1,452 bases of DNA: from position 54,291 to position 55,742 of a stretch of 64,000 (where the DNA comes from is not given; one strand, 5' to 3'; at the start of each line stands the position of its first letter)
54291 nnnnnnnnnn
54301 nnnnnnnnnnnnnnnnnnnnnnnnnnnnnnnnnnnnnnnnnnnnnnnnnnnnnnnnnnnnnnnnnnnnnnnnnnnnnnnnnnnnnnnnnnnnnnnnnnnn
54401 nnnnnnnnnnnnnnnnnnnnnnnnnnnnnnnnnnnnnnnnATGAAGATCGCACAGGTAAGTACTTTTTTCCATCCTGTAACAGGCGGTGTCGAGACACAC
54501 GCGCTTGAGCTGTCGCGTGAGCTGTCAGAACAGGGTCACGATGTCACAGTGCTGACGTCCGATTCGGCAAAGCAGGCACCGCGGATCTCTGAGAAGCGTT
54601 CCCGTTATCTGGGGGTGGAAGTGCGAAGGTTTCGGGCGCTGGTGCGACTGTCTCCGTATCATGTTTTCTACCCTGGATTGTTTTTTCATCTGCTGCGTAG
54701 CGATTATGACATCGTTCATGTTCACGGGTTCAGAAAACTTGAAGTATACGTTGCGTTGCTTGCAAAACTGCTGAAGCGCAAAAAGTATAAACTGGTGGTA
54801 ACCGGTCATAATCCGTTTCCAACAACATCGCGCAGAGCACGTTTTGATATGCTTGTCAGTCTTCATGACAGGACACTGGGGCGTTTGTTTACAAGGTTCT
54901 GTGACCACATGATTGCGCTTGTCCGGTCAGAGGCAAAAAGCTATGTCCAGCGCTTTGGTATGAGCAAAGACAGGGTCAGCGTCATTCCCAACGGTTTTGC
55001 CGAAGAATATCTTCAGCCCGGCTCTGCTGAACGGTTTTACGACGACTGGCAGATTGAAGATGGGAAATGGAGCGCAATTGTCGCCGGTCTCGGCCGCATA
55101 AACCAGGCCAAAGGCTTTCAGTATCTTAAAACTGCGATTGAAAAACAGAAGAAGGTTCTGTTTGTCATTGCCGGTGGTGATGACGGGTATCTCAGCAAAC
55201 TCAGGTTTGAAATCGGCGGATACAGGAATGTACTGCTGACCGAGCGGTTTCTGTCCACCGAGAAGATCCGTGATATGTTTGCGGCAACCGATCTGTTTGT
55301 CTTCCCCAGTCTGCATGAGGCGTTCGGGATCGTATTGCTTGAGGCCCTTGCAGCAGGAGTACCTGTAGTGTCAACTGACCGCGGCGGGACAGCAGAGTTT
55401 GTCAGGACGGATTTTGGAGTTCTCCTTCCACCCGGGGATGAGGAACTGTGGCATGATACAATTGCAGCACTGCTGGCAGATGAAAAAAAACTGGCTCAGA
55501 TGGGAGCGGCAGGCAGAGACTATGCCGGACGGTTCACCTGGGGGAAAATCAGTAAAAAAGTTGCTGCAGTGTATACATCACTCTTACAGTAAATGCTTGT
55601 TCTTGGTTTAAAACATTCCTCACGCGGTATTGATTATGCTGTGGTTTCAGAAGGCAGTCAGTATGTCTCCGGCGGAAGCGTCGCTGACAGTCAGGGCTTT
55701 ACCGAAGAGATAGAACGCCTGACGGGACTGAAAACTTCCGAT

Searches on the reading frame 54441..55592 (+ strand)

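Call 12: search_protein_families(library=pfam, proteins=[window:54441-55592:+], max_evalue=0.001)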
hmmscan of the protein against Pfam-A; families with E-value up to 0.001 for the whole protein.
window:54441-55592:+ (383 aa): 8 families
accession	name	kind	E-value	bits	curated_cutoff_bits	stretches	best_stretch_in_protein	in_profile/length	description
PF00534.26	Glycos_transf_1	-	2.7e-30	105.6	26.4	1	213-359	17-170/172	Glycosyl transferases group 1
PF13439.12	Glyco_transf_4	-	8.5e-29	101.2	28.5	1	15-186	2-166/170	Glycosyltransferase Family 4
PF13692.12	Glyco_trans_1_4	-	8.8e-26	91.3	27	1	216-347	6-142/142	Glycosyl transferases group 1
PF13579.12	Glyco_trans_4_4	-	4.4e-21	76.3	29.7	1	15-185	1-158/158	Glycosyl transferase 4-like domain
PF20706.3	GT4-conflict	-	1.6e-14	54.1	26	1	272-370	271-381/385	Family 4 Glycosyltransferase in conflict systems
PF13524.12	Glyco_trans_1_2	-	3.4e-06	27.5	25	1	253-360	14-127/144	Glycosyl transferase-like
PF13477.12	Glyco_trans_4_2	-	1.4e-05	25.7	23.4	1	18-123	10-107/139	Glycosyl transferase 4-like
PF08323.17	Glyco_transf_5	-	0.00097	19.3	22.7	0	4-47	3-48/239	Starch synthase catalytic domain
